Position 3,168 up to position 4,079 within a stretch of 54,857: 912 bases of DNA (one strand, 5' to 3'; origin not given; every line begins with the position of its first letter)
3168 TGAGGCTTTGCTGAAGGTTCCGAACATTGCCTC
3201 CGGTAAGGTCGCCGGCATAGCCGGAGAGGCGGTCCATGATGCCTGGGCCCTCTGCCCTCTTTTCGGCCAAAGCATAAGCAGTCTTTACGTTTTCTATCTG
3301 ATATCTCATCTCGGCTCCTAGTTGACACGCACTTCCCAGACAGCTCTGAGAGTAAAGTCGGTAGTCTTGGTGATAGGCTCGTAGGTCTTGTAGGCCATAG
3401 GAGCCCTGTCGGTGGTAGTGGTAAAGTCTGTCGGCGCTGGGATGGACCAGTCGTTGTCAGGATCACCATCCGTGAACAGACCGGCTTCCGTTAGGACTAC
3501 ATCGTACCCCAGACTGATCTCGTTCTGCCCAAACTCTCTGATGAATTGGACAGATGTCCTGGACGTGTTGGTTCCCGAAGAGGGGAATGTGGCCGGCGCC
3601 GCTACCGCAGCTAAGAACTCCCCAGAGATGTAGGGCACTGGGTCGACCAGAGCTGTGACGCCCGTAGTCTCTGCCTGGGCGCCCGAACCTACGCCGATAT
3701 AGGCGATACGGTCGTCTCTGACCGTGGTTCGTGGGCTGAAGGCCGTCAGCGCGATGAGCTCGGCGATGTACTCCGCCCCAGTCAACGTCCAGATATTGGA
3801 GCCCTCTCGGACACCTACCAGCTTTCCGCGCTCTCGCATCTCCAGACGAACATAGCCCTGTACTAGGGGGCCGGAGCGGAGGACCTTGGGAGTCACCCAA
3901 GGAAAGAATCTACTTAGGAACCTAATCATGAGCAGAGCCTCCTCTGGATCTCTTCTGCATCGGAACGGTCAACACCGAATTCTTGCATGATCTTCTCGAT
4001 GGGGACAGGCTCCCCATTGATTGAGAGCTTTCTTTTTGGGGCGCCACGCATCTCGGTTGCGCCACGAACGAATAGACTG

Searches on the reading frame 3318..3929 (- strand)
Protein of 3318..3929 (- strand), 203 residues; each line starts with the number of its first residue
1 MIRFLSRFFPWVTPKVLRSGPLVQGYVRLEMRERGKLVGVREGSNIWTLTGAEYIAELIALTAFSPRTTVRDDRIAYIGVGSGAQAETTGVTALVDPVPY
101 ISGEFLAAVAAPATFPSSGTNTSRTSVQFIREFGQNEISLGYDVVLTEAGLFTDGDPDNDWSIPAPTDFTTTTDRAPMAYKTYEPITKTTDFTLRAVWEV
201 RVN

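Call 61: find_encoding_contigs(protein=window:3318-3929:-, flank=10000, max_places=4)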
Protein window:3318-3929:- (203 aa): 1 contig read that carries it; 1 place shown.
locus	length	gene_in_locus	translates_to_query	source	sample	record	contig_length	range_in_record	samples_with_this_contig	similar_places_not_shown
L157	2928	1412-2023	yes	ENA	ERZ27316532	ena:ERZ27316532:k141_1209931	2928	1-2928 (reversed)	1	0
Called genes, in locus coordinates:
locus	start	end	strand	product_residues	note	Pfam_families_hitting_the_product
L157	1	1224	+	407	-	?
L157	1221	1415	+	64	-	-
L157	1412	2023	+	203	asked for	-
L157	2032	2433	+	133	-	-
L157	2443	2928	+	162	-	?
